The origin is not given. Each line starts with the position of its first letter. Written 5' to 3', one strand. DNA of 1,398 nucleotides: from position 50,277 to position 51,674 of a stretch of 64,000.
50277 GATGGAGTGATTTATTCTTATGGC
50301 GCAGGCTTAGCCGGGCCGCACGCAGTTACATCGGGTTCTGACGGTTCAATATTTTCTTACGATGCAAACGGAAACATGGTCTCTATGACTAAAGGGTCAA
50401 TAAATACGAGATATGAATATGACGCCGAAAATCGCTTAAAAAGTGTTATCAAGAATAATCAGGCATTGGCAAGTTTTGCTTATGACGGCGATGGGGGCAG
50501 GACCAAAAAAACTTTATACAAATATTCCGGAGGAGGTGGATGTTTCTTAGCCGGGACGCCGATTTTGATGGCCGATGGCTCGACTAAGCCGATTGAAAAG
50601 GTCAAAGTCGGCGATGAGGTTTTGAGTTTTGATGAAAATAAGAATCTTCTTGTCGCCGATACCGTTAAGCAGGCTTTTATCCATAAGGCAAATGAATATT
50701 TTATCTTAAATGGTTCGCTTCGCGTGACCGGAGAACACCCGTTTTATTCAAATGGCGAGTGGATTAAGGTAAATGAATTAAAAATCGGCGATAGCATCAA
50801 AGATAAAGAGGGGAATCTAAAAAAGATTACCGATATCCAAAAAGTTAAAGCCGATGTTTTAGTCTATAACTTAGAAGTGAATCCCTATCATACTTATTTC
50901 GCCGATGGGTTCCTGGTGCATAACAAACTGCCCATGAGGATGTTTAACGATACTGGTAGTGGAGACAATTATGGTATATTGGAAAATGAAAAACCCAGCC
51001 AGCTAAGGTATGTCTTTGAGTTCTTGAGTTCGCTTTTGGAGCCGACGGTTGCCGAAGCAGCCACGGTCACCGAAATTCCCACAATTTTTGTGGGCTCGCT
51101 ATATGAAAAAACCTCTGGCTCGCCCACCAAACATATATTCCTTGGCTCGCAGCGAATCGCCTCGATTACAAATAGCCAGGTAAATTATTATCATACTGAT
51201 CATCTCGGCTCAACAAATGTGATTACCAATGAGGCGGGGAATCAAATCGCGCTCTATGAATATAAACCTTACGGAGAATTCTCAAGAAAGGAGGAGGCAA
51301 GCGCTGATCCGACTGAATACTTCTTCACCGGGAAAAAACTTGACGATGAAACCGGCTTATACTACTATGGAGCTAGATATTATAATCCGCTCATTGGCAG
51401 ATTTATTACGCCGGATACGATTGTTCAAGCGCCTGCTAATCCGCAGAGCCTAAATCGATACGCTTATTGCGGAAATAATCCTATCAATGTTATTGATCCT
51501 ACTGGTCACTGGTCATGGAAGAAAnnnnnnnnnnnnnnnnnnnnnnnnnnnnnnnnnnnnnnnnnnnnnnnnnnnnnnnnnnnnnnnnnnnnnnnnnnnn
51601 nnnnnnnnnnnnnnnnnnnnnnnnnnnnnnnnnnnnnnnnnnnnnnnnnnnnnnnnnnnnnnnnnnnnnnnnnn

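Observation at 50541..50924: Mini Hint (intein-like) domain inserted between the last YD repeats and the RHS core, giving two self-cleaving devices in series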

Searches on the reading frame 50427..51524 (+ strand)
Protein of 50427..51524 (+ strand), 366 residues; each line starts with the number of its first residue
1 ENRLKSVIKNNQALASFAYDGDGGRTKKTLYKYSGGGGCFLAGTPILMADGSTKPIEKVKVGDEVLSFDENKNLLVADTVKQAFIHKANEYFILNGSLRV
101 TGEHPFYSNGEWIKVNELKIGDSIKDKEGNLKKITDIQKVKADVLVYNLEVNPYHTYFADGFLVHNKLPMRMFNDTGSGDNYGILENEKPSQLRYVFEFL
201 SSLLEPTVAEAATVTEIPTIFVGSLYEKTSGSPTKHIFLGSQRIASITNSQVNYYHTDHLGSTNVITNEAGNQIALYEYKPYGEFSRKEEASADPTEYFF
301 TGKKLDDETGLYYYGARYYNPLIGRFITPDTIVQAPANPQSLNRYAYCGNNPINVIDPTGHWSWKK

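Call 11: find_homologous_proteins(query=window:50427-51524:+, max_evalue=0.00001)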
Query window:50427-51524:+ (366 aa): 980 proteins with E <= 0.00001 among 3563 candidates; the best 120 are listed.
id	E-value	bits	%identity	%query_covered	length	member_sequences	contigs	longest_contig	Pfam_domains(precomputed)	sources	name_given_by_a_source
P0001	5.0e-95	337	50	90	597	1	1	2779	PF07591.16,PF14623.12,PF05203.22,PF25023.2,PF14890.12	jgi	jgi:RHS repeat-associated protein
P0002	2.7e-85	305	56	36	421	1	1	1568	PF07591.16,PF14623.12,PF05203.22,PF01079.26,PF13403.12,PF14890.12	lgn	-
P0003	1.5e-82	296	52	39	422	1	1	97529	PF07591.16,PF14623.12,PF05203.22,PF01079.26,PF13403.12,PF14890.12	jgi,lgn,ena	-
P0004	2.6e-81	292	50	76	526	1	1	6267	PF07591.16,PF25023.2,PF14890.12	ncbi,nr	ncbi:MAG: hypothetical protein JNN05_00030 [Candidatus Omnitrophica bacterium]|nr:hypothetical prote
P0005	2.8e-81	291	52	36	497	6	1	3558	PF07591.16,PF14623.12,PF05203.22,PF01079.26,PF13403.12,PF14890.12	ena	-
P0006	6.4e-81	290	50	40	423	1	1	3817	PF07591.16,PF14623.12,PF05203.22,PF01079.26,PF13403.12,PF14890.12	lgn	-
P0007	1.7e-79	286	51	39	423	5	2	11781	PF07591.16,PF14623.12,PF05203.22,PF01079.26,PF13403.12,PF14890.12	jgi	-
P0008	6.7e-79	284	50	37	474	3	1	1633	PF07591.16,PF14623.12,PF05203.22,PF01079.26,PF13403.12,PF14890.12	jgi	-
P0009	1.8e-63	233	64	40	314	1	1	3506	PF05593.20,PF25023.2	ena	-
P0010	3.4e-63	232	45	36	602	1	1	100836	PF07591.16,PF14623.12,PF01079.26,PF13403.12,PF08517.18,PF14890.12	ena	-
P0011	6.3e-60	221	59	43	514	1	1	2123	PF05593.20,PF25023.2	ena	-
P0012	2.9e-59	219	64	40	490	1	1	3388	PF25023.2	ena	-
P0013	2.3e-58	216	33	65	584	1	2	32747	PF07591.16,PF14623.12,PF01079.26,PF13403.12,PF14890.12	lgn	-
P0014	2.5e-58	216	62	39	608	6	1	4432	PF05593.20,PF25023.2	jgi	-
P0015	1.4e-57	213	59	40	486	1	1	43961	PF25023.2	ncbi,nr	ncbi:MAG: RHS repeat-associated core domain-containing protein [Candidatus Omnitrophica bacterium]|n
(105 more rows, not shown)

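Call 22: search_dna_similar(query=window:50427-51524:+, collection=plasmids, mode=protein, max_rows=40, max_evalue=0.001)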
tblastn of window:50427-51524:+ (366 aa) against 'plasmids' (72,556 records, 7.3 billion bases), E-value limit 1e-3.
Records with a match: 1834; places in all: 2534; records where one place covers at least 80% of the query: 15.
Best place of each record, by identity: <60% 1834.
By first word of the organism name: Klebsiella 287; Streptomyces 178; Escherichia 175; Salmonella 167; Burkholderia 118; Ralstonia 118; Leptospira 90; Vibrio 72; Citrobacter 59; Serratia 59; and 125 more.
By predicted mobility (MOB-suite, as given by PLSDB): conjugative 1072; non-mobilizable 508; mobilizable 254.
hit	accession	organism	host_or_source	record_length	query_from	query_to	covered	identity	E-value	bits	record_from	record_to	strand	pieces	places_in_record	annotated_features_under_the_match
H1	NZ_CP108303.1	Streptomyces sp. NBC_00019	-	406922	1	360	95%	31.7%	4e-15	152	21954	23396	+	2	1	none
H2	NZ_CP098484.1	Streptomyces sp. Caat 7-52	Bacteria,soil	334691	39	360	83%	32.4%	5e-14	151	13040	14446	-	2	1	polymorphic toxin-type HINT domain-containing protein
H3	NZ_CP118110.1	Paenibacillus urinalis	Homo sapiens,blood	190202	36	364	90%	29.7%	3e-12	141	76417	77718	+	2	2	polymorphic toxin-type HINT domain-containing protein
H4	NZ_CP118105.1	Paenibacillus urinalis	Homo sapiens,blood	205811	36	364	90%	29.7%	3e-12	141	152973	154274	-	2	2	polymorphic toxin-type HINT domain-containing protein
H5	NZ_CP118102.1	Paenibacillus urinalis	Homo sapiens,blood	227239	36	364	90%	29.7%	3e-12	141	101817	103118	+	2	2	polymorphic toxin-type HINT domain-containing protein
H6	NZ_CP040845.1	Leptospira weilii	Canis lupus familiaris,urine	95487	39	353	78%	34.2%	2e-13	153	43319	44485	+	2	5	polymorphic toxin-type HINT domain-containing protein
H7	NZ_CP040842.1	Leptospira weilii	Canis lupus familiaris,urine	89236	39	353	78%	34.2%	2e-13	153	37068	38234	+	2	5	polymorphic toxin-type HINT domain-containing protein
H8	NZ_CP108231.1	Streptomyces zaomyceticus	-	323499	2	360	91%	29.1%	2e-12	144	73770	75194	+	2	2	RHS repeat-associated core domain-containing protein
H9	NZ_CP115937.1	Streptomyces goshikiensis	microorganism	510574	39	361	74%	35.3%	5e-13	145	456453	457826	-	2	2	restriction endonuclease fold toxin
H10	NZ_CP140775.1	Streptomyces goshikiensis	cell culture,soil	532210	33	360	90%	28.7%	3e-10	129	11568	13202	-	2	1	ricin-type beta-trefoil lectin domain protein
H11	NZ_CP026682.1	Nostoc sp. 'Peltigera membranacea cyanobiont' N6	Lichen thallus,Peltigera membranacea ...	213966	39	363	82%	31.2%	2e-13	154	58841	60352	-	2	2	polymorphic toxin-type HINT domain-containing protein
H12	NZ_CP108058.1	Streptomyces goshikiensis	-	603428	33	360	90%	28.6%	2e-10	129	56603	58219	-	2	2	ricin-type beta-trefoil lectin domain protein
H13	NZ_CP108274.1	Streptomyces zaomyceticus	-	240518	9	362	77%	33.3%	3e-12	142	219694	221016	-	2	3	HNH/ENDO VII family nuclease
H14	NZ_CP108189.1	Streptomyces zaomyceticus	-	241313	9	362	77%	33.3%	3e-12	142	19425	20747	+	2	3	HNH/ENDO VII family nuclease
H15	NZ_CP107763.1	Streptomyces chartreusis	-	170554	40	360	83%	30.9%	2e-11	144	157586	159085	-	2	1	polymorphic toxin-type HINT domain-containing protein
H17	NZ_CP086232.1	Streptomyces clavuligerus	whole organism,soil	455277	22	365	77%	33.1%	1e-21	166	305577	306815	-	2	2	SpvB/TcaC N-terminal domain-containing protein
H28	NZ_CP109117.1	Streptomyces sp. NBC_01768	-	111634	40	360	65%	37.0%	2e-13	150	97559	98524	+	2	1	RHS repeat-associated core domain-containing protein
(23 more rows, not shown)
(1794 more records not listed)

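Call 23: get_annotated_region(hit=H3, flank=8000)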
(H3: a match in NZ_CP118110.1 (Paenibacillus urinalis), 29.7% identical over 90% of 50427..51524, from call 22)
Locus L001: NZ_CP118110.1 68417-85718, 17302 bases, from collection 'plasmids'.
description: Paenibacillus urinalis strain 2022CK-00829 plasmid unnamed2, complete sequence
organism: Paenibacillus urinalis (NCBI taxid 521520)
taxonomy: Bacteria; Bacillota; Bacilli; Bacillales; Paenibacillaceae; Paenibacillus; Paenibacillus urinalis
host: -; source: Homo sapiens,blood; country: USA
typing (MOB-suite, as given by PLSDB): non-mobilizable
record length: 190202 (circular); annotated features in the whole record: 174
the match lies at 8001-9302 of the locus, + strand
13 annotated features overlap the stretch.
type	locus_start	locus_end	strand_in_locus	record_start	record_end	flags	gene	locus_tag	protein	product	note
CDS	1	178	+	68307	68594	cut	-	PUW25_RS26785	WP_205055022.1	hypothetical protein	-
CDS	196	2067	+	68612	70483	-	-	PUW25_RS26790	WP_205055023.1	phosphoadenosine phosphosulfate reductase family protein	-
CDS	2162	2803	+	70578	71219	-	-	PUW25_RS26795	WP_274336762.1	hypothetical protein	-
CDS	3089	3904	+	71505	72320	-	-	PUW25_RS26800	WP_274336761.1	LPD1 domain-containing protein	-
CDS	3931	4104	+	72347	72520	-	-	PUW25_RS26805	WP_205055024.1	aspartyl-phosphate phosphatase Spo0E family protein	-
CDS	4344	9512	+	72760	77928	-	-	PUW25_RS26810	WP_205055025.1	polymorphic toxin-type HINT domain-containing protein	-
CDS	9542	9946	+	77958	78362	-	-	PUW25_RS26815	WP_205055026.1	DUF4279 domain-containing protein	-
CDS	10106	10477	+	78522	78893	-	-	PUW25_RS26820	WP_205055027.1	hypothetical protein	-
CDS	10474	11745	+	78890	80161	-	-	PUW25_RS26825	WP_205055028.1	DNA polymerase IV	-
CDS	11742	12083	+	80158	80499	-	-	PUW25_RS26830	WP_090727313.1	YolD-like family protein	-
CDS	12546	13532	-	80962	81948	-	-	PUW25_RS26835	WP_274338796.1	DnaA N-terminal domain-containing protein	-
CDS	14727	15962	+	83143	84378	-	-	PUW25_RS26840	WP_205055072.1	replication initiation protein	GO:0006270 - DNA replication initiation [Evidence IEA]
CDS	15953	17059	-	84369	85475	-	-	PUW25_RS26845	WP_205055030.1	replication initiation protein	GO:0006270 - DNA replication initiation [Evidence IEA]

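Call 24: get_annotated_region(hit=H6, flank=8000)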
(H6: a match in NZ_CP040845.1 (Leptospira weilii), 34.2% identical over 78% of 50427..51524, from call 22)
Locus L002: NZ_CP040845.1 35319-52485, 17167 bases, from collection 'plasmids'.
description: Leptospira weilii strain CUD13 plasmid pD13, complete sequence
organism: Leptospira weilii (NCBI taxid 28184)
taxonomy: Bacteria; Spirochaetota; Spirochaetia; Leptospirales; Leptospiraceae; Leptospira; Leptospira weilii
host: -; source: Canis lupus familiaris,urine; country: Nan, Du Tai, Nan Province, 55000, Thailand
typing (MOB-suite, as given by PLSDB): non-mobilizable
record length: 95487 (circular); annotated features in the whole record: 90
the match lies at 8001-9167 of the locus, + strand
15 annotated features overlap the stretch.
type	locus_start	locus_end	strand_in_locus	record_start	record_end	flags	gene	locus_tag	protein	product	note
CDS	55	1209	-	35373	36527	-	-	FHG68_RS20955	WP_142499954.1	AraC family transcriptional regulator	-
CDS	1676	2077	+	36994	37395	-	-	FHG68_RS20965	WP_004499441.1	helix-turn-helix transcriptional regulator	-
CDS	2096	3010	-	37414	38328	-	-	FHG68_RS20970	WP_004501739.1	histidine kinase N-terminal 7TM domain-containing protein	-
CDS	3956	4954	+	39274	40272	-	-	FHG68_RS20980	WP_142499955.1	DUF1016 N-terminal domain-containing protein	-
CDS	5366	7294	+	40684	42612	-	-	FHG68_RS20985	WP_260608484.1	RHS repeat-associated core domain-containing protein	-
CDS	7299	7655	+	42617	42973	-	-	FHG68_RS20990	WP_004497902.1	hypothetical protein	-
CDS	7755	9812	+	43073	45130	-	-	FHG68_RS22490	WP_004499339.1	polymorphic toxin-type HINT domain-containing protein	-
CDS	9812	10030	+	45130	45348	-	-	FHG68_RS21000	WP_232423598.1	hypothetical protein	-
CDS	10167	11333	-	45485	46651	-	-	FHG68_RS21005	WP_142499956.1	AraC family transcriptional regulator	-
CDS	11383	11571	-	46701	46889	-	-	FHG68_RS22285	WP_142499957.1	hypothetical protein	-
CDS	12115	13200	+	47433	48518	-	-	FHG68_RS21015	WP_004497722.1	DUF1565 domain-containing protein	-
CDS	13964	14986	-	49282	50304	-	-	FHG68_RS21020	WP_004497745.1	LA_2444/LA_4059 family outer membrane protein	-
CDS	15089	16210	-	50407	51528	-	-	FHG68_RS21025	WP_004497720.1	helix-turn-helix domain-containing protein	-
CDS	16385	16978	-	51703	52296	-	-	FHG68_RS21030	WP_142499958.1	hypothetical protein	-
CDS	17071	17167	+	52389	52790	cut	-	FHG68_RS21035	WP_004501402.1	helix-turn-helix transcriptional regulator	-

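Call 27: get_annotated_region(hit=H28, flank=9000)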
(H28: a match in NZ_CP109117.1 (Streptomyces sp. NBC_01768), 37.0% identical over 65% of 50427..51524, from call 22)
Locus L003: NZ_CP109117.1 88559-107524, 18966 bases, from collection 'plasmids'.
description: Streptomyces sp. NBC_01768 plasmid unnamed2, complete sequence
organism: Streptomyces sp. NBC_01768 (NCBI taxid 2975938)
taxonomy: Bacteria; Actinomycetota; Actinomycetes; Kitasatosporales; Streptomycetaceae; Streptomyces; Streptomyces sp. NBC 01768
host: -; source: -; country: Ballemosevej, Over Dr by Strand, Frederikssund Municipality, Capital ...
typing (MOB-suite, as given by PLSDB): mobilizable; replicon rep_cluster_1915; relaxase MOBF
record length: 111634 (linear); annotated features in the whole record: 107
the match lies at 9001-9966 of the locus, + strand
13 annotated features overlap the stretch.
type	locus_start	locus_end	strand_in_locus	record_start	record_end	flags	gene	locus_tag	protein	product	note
CDS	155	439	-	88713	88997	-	-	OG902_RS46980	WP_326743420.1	hypothetical protein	-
CDS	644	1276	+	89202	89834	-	-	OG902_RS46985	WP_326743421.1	hypothetical protein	-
CDS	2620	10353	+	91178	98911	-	-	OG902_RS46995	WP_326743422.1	RHS repeat-associated core domain-containing protein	-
CDS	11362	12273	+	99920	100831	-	-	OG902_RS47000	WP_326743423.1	Dyp-type peroxidase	-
CDS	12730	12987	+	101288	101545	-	-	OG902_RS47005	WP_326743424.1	hypothetical protein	-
CDS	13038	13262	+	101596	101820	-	-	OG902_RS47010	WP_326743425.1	hypothetical protein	-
CDS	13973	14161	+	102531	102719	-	-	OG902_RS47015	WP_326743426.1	hypothetical protein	-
CDS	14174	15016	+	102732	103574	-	-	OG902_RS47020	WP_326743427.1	helix-turn-helix transcriptional regulator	-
CDS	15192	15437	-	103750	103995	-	-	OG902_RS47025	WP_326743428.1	hypothetical protein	-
CDS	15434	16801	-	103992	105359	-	-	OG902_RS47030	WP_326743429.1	hypothetical protein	-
CDS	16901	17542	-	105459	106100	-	-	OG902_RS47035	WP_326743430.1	hypothetical protein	-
CDS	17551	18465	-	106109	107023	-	-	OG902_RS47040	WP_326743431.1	hypothetical protein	-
CDS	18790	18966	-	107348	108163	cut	-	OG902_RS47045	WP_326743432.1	hypothetical protein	-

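Call 28: get_annotated_region(hit=H17, flank=9000)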
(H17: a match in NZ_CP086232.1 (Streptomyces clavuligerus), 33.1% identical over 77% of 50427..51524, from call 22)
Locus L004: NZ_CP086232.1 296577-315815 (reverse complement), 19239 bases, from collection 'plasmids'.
description: Streptomyces clavuligerus strain DSM 738 plasmid pSCL3, complete sequence
organism: Streptomyces clavuligerus (NCBI taxid 1901)
taxonomy: Bacteria; Actinomycetota; Actinomycetes; Kitasatosporales; Streptomycetaceae; Streptomyces; Streptomyces clavuligerus
host: -; source: whole organism,soil; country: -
typing (MOB-suite, as given by PLSDB): non-mobilizable
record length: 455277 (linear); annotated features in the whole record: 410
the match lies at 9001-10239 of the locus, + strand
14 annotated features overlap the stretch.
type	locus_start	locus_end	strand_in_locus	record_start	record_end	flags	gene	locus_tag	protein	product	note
CDS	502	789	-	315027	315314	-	-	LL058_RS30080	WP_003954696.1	hypothetical protein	-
CDS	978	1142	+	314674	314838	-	-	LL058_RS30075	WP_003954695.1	hypothetical protein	-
CDS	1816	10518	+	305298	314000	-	-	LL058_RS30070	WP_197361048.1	SpvB/TcaC N-terminal domain-containing protein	-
CDS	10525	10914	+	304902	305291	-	-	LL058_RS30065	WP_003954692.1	hypothetical protein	-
CDS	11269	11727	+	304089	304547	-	-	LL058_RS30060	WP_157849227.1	hypothetical protein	-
CDS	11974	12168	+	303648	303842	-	-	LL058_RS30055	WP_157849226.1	hypothetical protein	-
CDS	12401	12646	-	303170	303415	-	-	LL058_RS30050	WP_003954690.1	hypothetical protein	-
CDS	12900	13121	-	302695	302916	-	-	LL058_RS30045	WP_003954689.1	hypothetical protein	-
CDS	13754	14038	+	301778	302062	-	-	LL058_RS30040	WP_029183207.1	hypothetical protein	-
CDS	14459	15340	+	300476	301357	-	-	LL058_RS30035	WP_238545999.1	hypothetical protein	-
CDS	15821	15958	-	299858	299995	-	-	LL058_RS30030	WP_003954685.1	hypothetical protein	-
CDS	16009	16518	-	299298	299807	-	-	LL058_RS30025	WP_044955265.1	hypothetical protein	-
CDS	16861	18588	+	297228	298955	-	-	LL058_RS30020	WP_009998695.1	hypothetical protein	-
CDS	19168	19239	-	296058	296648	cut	-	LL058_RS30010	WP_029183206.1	DUF4240 domain-containing protein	-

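Call 56: find_encoding_contigs(protein=P0004, flank=6000, max_places=3)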
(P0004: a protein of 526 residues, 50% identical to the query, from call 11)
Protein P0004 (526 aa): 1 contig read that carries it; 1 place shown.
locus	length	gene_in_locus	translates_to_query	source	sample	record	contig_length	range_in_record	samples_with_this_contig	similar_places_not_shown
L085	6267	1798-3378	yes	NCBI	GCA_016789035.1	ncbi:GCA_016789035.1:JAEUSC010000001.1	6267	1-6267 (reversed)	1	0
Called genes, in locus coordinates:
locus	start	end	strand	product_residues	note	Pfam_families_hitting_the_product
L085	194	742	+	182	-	-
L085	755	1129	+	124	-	-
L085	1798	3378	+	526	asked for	PF07591:PT-HINT, PF14890:Intein_splicing (faint), PF25023:TEN_YD-shell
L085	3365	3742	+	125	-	-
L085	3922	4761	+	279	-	PF13505:OMP_b-brl (weak)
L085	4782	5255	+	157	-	-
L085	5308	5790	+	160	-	-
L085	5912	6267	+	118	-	PF01073:3Beta_HSD (weak), PF01370:Epimerase, PF16363:GDP_Man_Dehyd, PF02719:Polysacc_synt_2 (weak)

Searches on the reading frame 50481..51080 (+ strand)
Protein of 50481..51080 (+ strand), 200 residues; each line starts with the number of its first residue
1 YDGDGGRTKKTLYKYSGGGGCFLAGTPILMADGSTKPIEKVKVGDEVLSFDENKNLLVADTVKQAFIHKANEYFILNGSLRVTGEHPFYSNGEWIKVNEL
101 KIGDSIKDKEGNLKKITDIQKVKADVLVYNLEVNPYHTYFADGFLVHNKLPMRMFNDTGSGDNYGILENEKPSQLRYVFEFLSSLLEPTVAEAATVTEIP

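Call 6: search_protein_families(library=pfam, proteins=[window:50481-51080:+], max_evalue=1)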
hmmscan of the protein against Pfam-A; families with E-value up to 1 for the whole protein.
window:50481-51080:+ (200 aa): 8 families
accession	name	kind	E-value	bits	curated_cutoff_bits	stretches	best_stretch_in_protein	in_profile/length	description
PF07591.16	PT-HINT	-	4.4e-19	69.5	27.7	1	30-148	4-136/137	Pretoxin HINT domain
PF14890.11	Intein_splicing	-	3.5e-09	37.1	35.8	2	109-148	116-155/155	Intein splicing domain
PF05203.21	Hom_end_hint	-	6.3e-09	36.6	32.1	1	21-51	1-31/228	Hom_end-associated Hint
PF01079.26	Hint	-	9.1e-08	32.4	29.7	1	18-72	10-62/213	Hint module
PF14623.11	Vint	-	1.2e-07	32.1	27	1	20-97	1-73/166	Hint-domain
PF13403.11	Hint_2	-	7.1e-05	23.6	28.4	1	21-53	2-33/147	Hint domain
PF08517.17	AXH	-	0.012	16.5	33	0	22-65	1-45/116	Ataxin-1 and HBP1 module (AXH)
PF18337.7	Tudor_RapA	-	0.11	13.1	26.4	0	101-130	2-30/62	RapA N-terminal Tudor like domain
